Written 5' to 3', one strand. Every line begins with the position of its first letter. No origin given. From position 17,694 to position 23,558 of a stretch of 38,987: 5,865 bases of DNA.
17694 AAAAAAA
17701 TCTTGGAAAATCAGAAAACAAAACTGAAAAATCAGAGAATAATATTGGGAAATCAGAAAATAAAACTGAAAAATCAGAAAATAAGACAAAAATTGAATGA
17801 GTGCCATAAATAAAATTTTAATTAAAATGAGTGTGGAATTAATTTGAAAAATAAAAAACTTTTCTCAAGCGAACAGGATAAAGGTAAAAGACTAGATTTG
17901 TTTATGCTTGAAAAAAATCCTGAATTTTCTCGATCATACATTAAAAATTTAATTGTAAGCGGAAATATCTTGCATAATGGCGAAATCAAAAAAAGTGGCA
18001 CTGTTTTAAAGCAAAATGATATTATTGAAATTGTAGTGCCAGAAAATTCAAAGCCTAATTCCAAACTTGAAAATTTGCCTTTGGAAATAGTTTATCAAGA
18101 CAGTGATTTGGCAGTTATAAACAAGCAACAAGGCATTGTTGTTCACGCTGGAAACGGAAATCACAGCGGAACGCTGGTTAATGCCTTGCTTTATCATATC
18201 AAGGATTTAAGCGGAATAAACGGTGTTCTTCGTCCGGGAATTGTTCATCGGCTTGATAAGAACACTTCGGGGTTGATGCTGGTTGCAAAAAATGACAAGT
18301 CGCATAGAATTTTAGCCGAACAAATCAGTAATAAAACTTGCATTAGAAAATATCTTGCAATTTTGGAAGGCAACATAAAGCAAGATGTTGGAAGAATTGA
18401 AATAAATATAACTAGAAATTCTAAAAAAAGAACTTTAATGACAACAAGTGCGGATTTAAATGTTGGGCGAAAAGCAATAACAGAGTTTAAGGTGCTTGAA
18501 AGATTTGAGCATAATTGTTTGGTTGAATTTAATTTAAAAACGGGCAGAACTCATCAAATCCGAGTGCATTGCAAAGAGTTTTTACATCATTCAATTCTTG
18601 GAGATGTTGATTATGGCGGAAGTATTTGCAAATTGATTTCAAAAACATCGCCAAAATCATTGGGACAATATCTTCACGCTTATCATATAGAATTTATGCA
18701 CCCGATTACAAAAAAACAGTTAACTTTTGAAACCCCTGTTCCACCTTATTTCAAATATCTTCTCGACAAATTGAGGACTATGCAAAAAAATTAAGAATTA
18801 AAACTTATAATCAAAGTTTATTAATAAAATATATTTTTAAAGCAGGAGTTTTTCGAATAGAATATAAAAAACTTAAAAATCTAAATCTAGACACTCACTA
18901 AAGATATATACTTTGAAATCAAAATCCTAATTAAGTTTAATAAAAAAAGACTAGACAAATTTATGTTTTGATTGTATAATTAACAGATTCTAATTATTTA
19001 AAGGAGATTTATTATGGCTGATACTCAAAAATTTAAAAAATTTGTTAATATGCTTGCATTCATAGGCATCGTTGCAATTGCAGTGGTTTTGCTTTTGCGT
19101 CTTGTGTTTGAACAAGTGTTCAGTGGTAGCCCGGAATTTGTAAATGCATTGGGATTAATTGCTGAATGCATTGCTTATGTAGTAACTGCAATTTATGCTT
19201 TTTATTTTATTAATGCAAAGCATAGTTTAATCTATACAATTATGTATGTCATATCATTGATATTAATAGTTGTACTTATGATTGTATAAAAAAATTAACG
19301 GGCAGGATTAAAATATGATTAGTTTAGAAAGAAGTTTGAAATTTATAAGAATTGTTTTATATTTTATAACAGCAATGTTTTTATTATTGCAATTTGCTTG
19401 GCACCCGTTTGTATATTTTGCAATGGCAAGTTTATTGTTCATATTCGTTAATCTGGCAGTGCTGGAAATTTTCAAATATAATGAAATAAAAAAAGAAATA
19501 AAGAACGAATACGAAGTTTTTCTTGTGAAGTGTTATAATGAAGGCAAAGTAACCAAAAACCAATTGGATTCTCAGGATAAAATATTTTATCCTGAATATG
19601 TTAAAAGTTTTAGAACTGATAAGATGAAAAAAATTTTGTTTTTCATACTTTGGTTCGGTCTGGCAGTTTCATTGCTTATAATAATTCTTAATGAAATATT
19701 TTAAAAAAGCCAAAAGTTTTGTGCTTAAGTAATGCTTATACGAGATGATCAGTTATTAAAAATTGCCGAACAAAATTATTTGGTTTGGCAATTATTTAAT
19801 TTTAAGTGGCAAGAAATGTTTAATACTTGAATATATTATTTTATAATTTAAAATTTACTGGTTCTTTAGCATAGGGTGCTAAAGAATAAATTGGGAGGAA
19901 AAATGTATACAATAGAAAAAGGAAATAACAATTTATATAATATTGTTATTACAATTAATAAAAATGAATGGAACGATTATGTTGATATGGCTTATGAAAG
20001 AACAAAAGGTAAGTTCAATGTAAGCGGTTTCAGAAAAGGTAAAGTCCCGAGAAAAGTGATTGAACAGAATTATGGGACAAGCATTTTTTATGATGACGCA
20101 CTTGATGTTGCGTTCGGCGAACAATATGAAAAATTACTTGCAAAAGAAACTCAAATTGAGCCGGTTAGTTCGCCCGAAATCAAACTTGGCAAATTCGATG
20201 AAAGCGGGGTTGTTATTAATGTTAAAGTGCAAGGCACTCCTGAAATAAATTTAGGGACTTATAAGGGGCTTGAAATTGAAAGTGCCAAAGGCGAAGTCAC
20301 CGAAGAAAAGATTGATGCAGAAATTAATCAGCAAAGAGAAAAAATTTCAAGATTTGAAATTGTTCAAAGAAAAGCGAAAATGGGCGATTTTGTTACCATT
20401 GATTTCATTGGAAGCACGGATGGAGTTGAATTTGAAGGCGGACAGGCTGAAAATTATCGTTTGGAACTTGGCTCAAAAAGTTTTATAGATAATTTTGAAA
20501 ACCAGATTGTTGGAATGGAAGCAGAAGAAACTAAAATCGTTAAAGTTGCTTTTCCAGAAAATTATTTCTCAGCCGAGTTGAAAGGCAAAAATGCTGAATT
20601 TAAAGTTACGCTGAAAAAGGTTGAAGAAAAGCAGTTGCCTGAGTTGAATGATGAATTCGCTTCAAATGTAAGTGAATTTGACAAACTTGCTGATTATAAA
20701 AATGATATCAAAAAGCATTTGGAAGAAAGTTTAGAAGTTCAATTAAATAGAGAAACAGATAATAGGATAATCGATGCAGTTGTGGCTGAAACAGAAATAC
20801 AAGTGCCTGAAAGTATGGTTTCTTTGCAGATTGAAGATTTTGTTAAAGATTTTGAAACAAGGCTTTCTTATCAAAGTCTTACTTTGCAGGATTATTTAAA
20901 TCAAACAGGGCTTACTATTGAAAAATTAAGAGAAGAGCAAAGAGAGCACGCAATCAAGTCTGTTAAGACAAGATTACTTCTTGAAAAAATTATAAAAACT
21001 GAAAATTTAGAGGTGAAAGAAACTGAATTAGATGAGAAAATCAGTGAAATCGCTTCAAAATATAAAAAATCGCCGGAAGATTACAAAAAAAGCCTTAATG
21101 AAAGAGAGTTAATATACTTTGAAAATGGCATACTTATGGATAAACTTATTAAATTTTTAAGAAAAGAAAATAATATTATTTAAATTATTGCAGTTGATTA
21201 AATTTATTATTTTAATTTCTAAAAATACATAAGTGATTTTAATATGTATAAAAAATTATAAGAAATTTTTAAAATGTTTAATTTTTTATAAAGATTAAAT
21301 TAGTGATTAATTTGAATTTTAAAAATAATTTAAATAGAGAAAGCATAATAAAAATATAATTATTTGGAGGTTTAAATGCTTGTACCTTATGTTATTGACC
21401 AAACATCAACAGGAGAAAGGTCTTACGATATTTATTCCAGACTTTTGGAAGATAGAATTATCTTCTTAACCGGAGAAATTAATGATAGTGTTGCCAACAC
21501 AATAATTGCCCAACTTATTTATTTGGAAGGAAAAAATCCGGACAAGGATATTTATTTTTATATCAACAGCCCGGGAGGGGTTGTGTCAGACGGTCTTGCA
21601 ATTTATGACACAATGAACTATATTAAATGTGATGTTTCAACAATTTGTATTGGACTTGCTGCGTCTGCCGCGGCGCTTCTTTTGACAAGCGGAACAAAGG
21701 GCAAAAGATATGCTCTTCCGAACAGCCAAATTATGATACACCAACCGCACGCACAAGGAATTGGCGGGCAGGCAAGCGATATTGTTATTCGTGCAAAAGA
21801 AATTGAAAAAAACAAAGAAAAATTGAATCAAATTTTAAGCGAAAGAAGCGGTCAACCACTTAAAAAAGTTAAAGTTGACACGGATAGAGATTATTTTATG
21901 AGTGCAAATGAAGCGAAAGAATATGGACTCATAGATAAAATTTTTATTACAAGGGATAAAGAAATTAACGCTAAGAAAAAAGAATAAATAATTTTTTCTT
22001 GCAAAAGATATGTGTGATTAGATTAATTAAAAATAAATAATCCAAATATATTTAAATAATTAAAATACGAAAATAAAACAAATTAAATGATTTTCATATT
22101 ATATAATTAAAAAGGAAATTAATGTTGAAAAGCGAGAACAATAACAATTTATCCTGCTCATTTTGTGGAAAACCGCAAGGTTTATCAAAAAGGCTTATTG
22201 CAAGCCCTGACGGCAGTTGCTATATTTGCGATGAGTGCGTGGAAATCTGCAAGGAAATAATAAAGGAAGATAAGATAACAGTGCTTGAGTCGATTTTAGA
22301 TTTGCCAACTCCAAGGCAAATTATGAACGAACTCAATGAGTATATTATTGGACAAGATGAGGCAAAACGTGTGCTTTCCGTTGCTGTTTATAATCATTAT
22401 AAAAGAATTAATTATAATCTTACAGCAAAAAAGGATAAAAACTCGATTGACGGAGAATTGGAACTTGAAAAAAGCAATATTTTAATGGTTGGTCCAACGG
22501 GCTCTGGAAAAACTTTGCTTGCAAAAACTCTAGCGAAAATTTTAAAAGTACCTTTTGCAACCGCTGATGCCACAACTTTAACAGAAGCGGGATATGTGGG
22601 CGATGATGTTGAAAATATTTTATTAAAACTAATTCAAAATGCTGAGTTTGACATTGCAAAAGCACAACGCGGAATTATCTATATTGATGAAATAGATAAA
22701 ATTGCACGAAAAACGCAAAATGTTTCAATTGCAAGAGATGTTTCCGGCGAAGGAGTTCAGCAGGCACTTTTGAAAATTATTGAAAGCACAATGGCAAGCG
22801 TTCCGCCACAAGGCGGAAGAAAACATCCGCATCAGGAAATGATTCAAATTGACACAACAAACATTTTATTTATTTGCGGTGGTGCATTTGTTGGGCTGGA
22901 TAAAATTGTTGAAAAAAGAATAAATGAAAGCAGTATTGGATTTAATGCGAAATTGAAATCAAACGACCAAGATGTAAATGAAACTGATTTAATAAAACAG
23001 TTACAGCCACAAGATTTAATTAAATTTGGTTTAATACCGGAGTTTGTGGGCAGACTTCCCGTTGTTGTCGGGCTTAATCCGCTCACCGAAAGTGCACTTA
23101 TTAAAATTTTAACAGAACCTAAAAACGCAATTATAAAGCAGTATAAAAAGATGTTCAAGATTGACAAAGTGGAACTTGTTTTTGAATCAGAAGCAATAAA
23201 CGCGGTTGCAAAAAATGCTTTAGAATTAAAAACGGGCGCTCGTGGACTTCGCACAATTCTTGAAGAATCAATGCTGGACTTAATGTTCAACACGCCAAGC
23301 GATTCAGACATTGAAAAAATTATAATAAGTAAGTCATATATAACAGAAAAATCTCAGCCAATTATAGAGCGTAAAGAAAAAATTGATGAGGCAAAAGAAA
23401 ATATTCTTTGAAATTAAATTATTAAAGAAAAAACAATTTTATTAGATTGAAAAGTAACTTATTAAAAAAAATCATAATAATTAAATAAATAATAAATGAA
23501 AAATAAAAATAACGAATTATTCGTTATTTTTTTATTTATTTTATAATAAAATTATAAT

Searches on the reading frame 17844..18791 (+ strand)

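Call 8: search_protein_families(library=pfam, proteins=[window:17844-18791:+])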
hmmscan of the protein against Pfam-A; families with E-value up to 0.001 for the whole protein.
window:17844-18791:+ (316 aa): 2 families
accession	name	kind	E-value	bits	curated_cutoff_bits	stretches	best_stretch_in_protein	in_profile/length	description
PF00849.27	PseudoU_synth_2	-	2.7e-31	109.3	26.8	1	88-244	1-151/152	RNA pseudouridylate synthase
PF01479.30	S4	-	2.3e-05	24.5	22.8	1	16-61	2-48/48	S4 domain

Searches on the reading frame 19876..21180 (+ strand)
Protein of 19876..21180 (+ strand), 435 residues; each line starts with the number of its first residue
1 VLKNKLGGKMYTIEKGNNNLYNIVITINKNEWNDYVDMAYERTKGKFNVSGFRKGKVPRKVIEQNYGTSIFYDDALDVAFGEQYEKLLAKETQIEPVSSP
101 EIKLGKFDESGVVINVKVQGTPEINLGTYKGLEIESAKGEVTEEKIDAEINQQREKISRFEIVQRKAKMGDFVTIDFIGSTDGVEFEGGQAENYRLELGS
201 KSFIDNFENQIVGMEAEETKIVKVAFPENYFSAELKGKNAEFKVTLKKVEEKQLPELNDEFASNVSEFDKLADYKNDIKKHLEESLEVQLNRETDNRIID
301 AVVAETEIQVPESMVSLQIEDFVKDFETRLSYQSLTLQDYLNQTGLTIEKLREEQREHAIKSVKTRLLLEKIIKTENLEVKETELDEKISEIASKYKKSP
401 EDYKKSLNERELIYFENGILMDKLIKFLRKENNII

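Call 8: search_protein_families(library=pfam, proteins=[window:19876-21180:+])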
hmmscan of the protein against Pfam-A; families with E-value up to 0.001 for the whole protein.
window:19876-21180:+ (435 aa): 3 families
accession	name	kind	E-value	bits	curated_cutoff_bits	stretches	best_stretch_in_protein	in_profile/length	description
PF05697.18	Trigger_N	-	1.1e-34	120.2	22.2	1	12-152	4-143/144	Bacterial trigger factor protein (TF)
PF05698.19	Trigger_C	-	8.1e-34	117.4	22.7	1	271-428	2-160/162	Bacterial trigger factor protein (TF) C-terminus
PF00254.34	FKBP_C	-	2.5e-15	57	21.1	1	164-247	2-94/94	FKBP-type peptidyl-prolyl cis-trans isomerase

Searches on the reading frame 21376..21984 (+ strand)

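Call 8: search_protein_families(library=pfam, proteins=[window:21376-21984:+])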
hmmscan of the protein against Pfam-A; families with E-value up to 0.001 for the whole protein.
window:21376-21984:+ (203 aa): 1 family
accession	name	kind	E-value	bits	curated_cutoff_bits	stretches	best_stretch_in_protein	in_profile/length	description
PF00574.28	CLP_protease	-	1.5e-81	273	20.2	1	12-190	2-179/182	Clp protease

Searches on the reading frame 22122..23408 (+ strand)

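Call 8: search_protein_families(library=pfam, proteins=[window:22122-23408:+])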
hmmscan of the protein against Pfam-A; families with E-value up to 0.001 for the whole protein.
window:22122-23408:+ (429 aa): 12 families
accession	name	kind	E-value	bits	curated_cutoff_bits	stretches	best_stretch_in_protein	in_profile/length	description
PF07724.20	AAA_2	-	1.2e-34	120.1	27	1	116-314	2-165/166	AAA domain (Cdc48 subfamily)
PF00004.35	AAA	-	2.3e-16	60.9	21.2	1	120-247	1-109/131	ATPase family associated with various cellular activities (AAA)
PF06689.19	zf-C4_ClpX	-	4.7e-15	55.6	27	1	11-49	2-39/39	ClpX C4-type zinc finger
PF10431.15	ClpB_D2-small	-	2.1e-09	37.7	21.9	1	321-399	1-75/81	C-terminal, D2-small domain, of ClpB protein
PF01078.27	Mg_chelatase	-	1.2e-07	31.8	20.3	1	118-142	23-47/207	Magnesium chelatase, subunit ChlI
PF07728.20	AAA_5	-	9.6e-07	29.3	22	1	119-201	1-85/139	AAA domain (dynein-related subfamily)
PF00493.29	MCM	-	2.5e-05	24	23.3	1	68-200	19-139/224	MCM P-loop domain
PF05496.18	RuvB_N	-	8e-05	22.9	27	1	118-201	34-103/159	Holliday junction DNA helicase RuvB P-loop domain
PF13401.12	AAA_22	-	0.00016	22.5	27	0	117-168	5-59/130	AAA domain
PF00158.32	Sigma54_activat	-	0.00021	21.5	20.2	0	115-139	20-44/168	Sigma-54 interaction domain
PF13173.12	AAA_14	-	0.00033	21.1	27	1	119-206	4-86/129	AAA domain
PF00437.27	T2SSE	-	0.00048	19.3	24.9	1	102-142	127-167/370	Type II/IV secretion system protein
